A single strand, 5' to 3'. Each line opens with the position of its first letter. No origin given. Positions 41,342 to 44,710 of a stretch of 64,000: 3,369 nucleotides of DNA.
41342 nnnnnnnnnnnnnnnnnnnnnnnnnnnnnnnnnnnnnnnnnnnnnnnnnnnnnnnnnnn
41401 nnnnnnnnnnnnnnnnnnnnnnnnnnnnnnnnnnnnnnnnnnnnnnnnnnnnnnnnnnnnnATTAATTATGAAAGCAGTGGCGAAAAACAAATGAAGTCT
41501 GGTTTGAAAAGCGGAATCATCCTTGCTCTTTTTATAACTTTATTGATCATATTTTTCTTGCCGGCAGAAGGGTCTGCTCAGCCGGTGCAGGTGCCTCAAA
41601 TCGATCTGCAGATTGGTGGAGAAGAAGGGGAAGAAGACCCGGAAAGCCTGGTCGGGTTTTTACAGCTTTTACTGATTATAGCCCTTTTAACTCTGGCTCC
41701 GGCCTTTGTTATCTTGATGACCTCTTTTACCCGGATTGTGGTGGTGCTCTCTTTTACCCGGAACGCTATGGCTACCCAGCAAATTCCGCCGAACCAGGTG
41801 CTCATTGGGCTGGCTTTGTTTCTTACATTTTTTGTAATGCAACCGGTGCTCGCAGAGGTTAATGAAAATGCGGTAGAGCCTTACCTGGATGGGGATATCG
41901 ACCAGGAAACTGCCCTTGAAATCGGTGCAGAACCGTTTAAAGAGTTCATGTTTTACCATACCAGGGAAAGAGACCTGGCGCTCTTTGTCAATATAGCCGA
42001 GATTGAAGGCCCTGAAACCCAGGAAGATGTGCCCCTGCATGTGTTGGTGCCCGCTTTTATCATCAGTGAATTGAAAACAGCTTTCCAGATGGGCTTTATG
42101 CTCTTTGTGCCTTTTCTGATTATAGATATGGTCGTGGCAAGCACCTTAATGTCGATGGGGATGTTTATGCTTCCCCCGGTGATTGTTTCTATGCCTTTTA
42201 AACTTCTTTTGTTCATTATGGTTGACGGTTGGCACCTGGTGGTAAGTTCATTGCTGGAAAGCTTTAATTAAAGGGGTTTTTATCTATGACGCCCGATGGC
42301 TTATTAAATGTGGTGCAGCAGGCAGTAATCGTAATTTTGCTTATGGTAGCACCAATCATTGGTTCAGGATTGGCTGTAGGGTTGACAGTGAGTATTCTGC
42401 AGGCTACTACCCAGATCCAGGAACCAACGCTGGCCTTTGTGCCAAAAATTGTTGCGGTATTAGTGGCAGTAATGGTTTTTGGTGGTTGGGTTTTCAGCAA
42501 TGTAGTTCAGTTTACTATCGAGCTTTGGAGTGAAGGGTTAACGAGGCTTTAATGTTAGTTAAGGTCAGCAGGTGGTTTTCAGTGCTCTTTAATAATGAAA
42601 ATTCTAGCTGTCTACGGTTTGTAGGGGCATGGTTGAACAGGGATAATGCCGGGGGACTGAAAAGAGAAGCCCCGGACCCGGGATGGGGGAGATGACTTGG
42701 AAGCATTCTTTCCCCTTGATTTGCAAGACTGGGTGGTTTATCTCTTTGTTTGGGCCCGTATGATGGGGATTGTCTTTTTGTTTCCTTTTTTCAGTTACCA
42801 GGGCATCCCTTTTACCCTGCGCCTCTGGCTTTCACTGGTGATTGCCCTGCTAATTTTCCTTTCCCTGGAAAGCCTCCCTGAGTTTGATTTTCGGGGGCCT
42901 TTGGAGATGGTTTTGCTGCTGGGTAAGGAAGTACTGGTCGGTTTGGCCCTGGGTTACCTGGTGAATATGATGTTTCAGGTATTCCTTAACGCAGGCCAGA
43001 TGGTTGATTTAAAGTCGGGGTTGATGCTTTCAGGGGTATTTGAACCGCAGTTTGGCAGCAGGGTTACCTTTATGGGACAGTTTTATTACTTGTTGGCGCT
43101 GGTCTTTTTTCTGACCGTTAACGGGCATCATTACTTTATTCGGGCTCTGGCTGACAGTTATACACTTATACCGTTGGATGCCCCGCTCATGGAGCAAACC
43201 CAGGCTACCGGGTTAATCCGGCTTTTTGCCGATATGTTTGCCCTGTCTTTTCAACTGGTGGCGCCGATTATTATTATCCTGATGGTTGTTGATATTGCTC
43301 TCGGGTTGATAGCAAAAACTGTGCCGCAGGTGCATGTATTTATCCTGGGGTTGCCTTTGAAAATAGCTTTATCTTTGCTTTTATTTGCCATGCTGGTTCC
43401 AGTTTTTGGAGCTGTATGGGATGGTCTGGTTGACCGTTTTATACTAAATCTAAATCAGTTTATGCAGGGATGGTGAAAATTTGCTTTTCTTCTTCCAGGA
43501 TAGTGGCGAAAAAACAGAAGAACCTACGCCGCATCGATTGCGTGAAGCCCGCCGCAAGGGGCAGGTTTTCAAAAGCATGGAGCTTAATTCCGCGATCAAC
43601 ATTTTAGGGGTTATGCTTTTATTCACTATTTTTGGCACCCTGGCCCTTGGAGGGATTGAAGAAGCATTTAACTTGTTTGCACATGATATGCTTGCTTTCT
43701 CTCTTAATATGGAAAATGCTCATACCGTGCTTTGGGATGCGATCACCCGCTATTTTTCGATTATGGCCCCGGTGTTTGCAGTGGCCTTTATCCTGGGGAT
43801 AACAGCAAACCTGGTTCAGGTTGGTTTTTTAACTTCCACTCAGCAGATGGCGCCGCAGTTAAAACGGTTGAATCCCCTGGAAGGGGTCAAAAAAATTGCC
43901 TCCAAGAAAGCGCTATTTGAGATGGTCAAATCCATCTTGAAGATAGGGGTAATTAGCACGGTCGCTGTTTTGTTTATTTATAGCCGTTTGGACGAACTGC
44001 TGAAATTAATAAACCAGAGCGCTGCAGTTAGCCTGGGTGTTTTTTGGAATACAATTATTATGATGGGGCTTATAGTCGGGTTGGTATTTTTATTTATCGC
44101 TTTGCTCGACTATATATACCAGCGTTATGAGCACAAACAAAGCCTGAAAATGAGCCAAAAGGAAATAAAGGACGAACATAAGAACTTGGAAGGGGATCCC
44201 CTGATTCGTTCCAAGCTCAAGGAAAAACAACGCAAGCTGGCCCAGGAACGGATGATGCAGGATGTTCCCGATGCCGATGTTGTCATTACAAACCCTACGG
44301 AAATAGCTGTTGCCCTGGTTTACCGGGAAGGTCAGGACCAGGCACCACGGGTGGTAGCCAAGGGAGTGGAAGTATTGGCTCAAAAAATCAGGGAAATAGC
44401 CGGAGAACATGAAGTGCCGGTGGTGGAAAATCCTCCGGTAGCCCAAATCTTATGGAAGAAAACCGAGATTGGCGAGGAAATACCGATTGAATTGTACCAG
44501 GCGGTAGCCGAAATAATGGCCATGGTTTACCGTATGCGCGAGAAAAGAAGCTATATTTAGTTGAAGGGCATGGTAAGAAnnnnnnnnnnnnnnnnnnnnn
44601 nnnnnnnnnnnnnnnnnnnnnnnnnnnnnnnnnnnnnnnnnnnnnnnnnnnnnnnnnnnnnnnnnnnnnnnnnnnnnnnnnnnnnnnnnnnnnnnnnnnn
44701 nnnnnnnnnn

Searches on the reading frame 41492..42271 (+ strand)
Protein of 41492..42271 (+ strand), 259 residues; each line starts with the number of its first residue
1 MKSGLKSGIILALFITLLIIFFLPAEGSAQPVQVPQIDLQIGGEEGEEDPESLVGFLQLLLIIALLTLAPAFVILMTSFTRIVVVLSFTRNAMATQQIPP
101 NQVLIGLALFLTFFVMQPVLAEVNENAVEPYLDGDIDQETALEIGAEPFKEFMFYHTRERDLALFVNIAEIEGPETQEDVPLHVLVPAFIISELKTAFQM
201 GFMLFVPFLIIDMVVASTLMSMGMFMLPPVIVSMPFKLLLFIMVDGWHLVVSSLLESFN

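Call 18: search_protein_families(library=pfam, proteins=[window:41492-42271:+], max_evalue=0.00001)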
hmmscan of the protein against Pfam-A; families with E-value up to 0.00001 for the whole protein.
window:41492-42271:+ (259 aa): 1 family
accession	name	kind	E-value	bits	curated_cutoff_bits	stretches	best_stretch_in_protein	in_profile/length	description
PF00813.25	FliP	-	5.3e-83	278.1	26.9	1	63-254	2-191/191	FliP family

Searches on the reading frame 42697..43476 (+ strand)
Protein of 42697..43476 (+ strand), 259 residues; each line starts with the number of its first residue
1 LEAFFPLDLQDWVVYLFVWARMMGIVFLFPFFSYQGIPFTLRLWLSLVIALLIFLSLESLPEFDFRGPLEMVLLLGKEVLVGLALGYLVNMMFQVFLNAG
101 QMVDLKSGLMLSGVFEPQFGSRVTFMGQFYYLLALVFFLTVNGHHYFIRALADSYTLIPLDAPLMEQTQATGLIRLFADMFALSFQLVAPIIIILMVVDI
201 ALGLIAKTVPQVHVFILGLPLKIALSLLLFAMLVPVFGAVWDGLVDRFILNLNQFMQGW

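Call 18: search_protein_families(library=pfam, proteins=[window:42697-43476:+], max_evalue=0.00001)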
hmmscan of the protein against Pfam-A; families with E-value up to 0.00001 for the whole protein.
window:42697-43476:+ (259 aa): 1 family
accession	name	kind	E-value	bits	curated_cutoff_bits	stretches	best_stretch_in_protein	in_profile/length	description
PF01311.25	Bac_export_1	-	1.2e-61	208.7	27.8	1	14-246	3-228/230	Bacterial export proteins, family 1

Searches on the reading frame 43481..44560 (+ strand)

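Call 18: search_protein_families(library=pfam, proteins=[window:43481-44560:+], max_evalue=0.00001)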
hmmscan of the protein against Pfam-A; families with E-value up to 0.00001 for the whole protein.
window:43481-44560:+ (359 aa): 1 family
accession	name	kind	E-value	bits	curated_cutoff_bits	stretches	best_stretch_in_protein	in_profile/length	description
PF01312.24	Bac_export_2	-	1.5e-123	412.7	24.4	1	9-349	1-335/335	FlhB HrpN YscU SpaS Family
